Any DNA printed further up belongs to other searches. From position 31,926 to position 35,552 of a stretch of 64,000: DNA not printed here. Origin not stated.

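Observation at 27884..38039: Complete secretin-less type IV pilus locus with a pseudopilin fused to an 1108-aa repeat protein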

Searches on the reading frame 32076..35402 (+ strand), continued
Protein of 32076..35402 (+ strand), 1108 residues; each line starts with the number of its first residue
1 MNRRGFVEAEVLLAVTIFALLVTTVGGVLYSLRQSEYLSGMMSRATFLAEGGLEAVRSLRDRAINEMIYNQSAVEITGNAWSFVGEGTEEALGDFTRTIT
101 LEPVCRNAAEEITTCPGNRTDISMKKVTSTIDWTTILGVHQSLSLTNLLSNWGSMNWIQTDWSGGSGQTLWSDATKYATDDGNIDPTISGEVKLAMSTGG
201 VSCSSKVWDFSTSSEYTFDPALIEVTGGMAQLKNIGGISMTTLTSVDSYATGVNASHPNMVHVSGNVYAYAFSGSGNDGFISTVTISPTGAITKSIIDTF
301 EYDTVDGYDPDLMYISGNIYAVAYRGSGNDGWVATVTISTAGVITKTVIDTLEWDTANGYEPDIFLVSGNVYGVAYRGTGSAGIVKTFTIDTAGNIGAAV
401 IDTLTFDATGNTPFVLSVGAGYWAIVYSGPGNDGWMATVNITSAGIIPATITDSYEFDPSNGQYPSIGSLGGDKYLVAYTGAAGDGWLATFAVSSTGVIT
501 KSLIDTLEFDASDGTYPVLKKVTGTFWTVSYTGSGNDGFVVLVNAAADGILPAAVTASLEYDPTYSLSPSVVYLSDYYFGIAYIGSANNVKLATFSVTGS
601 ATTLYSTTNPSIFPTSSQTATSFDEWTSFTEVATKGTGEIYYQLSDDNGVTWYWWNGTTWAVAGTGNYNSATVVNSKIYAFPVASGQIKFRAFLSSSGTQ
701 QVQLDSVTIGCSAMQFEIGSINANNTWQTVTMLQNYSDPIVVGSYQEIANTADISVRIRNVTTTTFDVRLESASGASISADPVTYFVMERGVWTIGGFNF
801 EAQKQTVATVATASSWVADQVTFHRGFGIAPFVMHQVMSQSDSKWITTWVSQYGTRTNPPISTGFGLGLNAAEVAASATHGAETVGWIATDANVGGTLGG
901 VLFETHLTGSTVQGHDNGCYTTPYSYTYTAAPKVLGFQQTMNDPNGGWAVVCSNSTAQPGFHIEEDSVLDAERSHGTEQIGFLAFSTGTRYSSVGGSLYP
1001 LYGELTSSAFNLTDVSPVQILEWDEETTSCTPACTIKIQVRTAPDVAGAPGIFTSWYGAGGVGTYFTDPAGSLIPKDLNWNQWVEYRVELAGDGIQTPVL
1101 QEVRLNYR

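Call 34: fold_search(model_id=the predicted structure, library=pdb)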
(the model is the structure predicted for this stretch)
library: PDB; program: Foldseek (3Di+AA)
matches with E <= 10: 1075; with E <= 0.001: 436
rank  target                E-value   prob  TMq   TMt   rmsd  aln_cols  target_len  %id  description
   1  5mxg_A                7.2e-12  1.00  0.26  0.75   6.9       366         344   13  Photorhabdus asymbiotica lectin (PHL) in complex with blood group H trisaccharide (released 2017-08-09)
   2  5mxe                  7.5e-12  1.00  0.26  0.74   6.9       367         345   13  Photorhabdus asymbiotica lectin (PHL) in free form (released 2017-08-09)
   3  6rgr                  1.5e-11  1.00  0.25  0.74   6.1       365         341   13  Photorhabdus asymbiotica lectin PHL in complex with L-rhamnose (released 2020-07-01)
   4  6fhy_A                1.6e-11  1.00  0.25  0.74   6.0       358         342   13  Photorhabdus asymbiotica lectin (PHL) in complex with synthetic C-fucoside (released 2019-01-30)
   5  6rgg_B                1.9e-11  1.00  0.26  0.77   4.0       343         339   14  Photorhabdus laumondii lectin PLL2 in complex with O-methylated PGL-1-derived disaccharide (released 2020-07-01)
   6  5mxf                  2.0e-11  1.00  0.26  0.74   5.9       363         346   13  Photorhabdus asymbiotica lectin (PHL) in complex with alpha-methyl fucoside (released 2017-08-09)
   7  6rfz                  2.4e-11  1.00  0.26  0.77   6.8       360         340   13  Photorhabdus laumondii lectin PLL2 in complex with D-glucose (released 2020-07-01)
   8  6flu_A                2.6e-11  1.00  0.25  0.73   7.7       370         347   13  Photorhabdus asymbiotica lectin (PHL) in complex with synthetic C-fucoside (released 2019-02-06)
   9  6rg2_B                3.0e-11  1.00  0.26  0.75   6.9       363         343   13  Photorhabdus laumondii lectin PLL2 in complex with 3-O-methyl-D-glucose (released 2020-07-01)
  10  6fhx_A                3.4e-11  1.00  0.25  0.74   7.6       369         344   12  Photorhabdus asymbiotica lectin (PHL) in complex with synthetic C-fucoside (released 2019-01-30)
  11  5mxh                  3.4e-11  1.00  0.25  0.73   6.2       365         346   13  Photorhabdus asymbiotica lectin (PHL) in complex with D-galactose (released 2017-08-09)
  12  8q82_A                3.9e-11  1.00  0.25  0.76   6.1       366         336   13  Photorhabdus laumondii lectin PLL4 in complex with alpha-methyl-fucoside (released 2025-03-05)
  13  6rg2_A                5.5e-11  1.00  0.26  0.75   6.9       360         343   14  Photorhabdus laumondii lectin PLL2 in complex with 3-O-methyl-D-glucose (released 2020-07-01)
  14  8q83_A                2.0e-10  1.00  0.26  0.76   8.2       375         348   13  Photorhabdus laumondii lectin PLL5 in complex with alpha-methyl-fucoside (released 2025-03-05)
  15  1wcq_A                2.6e-10  1.00  0.19  0.33  35.8       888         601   10  Mutagenesis of the Nucleophilic Tyrosine in a Bacterial Sialidase to Phenylalanine. (released 2005-10-12)
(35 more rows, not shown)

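Call 55: find_encoding_contigs(protein=P0019, flank=10000, max_places=1)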
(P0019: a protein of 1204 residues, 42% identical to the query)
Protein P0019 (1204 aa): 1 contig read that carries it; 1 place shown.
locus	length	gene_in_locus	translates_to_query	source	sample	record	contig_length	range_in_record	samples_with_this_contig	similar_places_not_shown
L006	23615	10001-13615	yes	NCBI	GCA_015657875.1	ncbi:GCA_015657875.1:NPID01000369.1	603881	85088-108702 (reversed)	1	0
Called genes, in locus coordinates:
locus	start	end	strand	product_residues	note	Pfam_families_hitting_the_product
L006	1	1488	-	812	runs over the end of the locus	PF26449:DUF8128, PF02534:T4SS-DNA_transf (faint), PF01580:FtsK_SpoIIIE (faint), PF01935:DUF87, PF10412:TrwB_AAD_bind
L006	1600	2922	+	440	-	PF18073:Zn_ribbon_LapB, PF06745:ATPase, PF25199:nSTAND_NTPase5 (weak), PF03796:DnaB_C (weak), PF13481:AAA_25, PF13401:AAA_22 (weak), PF13541:ChlI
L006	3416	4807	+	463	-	PF07498:Rho_N, PF07497:Rho_RNA_bind, PF00006:ATP-synt_ab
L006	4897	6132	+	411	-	PF01476:LysM, PF01551:Peptidase_M23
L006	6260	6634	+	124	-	PF00072:Response_reg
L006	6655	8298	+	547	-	PF05157:MshEN, PF00437:T2SSE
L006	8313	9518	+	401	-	PF00482:T2SSF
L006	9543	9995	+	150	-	-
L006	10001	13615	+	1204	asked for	PF13385:Laminin_G_3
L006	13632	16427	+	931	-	-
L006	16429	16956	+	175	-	-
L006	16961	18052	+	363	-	PF13385:Laminin_G_3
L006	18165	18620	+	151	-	-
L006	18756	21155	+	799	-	PF00672:HAMP (weak), PF00989:PAS, PF08447:PAS_3, PF08448:PAS_4, PF13188:PAS_8 (weak), PF13426:PAS_9, PF00512:HisKA, PF02518:HATPase_c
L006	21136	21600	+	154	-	-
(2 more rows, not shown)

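Call 56: find_encoding_contigs(protein=P0004, flank=10000, max_places=1)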
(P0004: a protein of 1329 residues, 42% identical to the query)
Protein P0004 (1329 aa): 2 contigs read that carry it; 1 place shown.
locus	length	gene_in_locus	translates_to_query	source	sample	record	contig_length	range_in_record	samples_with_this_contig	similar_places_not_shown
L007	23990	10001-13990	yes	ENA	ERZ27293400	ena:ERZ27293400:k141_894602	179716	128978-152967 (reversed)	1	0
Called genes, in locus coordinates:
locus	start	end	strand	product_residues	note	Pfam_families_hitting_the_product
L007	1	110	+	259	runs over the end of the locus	PF00557:Peptidase_M24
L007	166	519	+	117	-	PF03652:RuvX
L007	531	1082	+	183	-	PF11967:RecO_N, PF02565:RecO_C (weak)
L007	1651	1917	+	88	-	PF01541:GIY-YIG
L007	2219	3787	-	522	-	-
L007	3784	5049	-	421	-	PF02518:HATPase_c, PF14501:HATPase_c_5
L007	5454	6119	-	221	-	PF00072:Response_reg, PF00486:Trans_reg_C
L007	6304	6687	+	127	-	PF00072:Response_reg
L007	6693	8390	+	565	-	PF05157:MshEN, PF00437:T2SSE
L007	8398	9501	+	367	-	PF00482:T2SSF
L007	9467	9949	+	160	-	-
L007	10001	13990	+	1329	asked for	PF11954:DUF3471 (faint)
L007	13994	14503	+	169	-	PF07963:N_methyl (weak)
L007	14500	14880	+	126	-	-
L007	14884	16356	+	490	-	PF11104:PilM_2, PF06723:MreB_Mbl (faint), PF14450:FtsA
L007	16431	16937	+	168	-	PF07963:N_methyl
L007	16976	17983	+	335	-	PF00989:PAS (weak), PF08448:PAS_4 (weak), PF13426:PAS_9, PF08447:PAS_3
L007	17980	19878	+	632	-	PF11271:PorA, PF04392:ABC_sub_bind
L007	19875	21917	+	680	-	PF00672:HAMP, PF00989:PAS, PF13188:PAS_8 (faint), PF08448:PAS_4 (weak), PF13426:PAS_9, PF00512:HisKA, PF13581:HATPase_c_2 (weak), PF02518:HATPase_c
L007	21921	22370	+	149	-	PF23198:PDE8A_N, PF00072:Response_reg, PF03709:OKR_DC_1_N (weak)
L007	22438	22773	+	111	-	PF00072:Response_reg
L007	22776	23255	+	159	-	PF01625:PMSR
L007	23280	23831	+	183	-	PF02600:DsbB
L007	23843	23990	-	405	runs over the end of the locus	PF22025:ThiI_fer, PF02926:THUMP, PF02568:ThiI, PF06508:QueC (faint)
